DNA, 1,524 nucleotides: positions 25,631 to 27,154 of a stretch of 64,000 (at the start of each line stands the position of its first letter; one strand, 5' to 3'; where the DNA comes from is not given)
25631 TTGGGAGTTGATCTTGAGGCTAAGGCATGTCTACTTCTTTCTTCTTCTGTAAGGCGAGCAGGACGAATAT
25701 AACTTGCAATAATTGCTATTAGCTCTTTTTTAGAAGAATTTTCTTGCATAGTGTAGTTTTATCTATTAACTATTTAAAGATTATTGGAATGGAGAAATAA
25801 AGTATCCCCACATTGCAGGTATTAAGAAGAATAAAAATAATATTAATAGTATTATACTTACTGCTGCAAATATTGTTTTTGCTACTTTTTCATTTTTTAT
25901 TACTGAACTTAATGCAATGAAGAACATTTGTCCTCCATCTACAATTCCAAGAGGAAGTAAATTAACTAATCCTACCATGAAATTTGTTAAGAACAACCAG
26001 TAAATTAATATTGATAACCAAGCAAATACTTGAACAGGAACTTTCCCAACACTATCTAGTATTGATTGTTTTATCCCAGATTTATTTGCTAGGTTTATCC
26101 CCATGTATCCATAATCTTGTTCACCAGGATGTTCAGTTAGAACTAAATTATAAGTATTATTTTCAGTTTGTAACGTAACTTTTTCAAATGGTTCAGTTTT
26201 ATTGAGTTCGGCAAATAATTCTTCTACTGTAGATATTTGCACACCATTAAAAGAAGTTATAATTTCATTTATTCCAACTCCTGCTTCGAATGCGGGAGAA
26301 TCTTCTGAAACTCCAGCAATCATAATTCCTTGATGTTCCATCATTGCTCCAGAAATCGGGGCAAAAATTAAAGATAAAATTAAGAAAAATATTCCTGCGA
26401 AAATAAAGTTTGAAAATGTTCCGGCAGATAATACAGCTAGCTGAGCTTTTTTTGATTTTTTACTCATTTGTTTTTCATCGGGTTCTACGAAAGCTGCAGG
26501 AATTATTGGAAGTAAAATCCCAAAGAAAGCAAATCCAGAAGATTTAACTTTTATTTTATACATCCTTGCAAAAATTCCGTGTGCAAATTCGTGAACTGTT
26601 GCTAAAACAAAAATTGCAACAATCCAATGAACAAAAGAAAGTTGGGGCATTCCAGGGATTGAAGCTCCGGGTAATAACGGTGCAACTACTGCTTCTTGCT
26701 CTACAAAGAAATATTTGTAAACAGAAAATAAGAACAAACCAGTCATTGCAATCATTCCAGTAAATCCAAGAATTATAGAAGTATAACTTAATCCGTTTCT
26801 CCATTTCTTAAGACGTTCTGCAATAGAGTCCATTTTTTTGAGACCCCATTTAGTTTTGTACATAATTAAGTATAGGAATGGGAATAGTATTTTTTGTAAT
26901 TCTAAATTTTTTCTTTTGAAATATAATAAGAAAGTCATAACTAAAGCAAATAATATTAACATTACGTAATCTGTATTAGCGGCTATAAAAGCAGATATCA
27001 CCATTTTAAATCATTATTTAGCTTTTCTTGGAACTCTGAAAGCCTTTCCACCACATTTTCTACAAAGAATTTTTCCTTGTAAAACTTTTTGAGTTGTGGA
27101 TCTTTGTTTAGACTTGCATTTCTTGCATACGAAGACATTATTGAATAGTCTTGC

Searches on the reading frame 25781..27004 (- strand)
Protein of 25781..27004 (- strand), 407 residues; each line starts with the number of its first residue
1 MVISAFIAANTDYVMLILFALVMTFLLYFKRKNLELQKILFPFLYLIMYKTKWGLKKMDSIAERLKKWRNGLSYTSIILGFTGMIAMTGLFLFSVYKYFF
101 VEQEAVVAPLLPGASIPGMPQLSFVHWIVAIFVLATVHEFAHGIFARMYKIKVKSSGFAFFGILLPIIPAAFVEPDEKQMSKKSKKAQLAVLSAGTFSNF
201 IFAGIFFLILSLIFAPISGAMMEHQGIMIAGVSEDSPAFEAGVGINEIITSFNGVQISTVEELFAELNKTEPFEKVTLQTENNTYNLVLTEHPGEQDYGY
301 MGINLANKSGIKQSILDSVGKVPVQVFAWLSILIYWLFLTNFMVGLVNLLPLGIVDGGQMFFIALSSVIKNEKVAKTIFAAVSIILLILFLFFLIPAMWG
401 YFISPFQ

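Call 19: search_protein_families(library=pfam, proteins=[window:25781-27004:-], max_evalue=0.01)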
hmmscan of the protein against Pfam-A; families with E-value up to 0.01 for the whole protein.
window:25781-27004:- (407 aa): 4 families
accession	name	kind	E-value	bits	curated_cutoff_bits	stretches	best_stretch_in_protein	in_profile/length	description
PF02163.28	Peptidase_M50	-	6.1e-23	81.8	27.2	1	128-388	3-220/221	Peptidase family M50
PF13180.12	PDZ_2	-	5.1e-08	33.5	27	1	222-281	9-68/80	PDZ domain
PF17820.7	PDZ_6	-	8e-06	26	27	1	229-267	2-40/54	PDZ domain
PF00595.29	PDZ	-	7.9e-05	23.4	23.2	1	223-279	20-79/81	PDZ domain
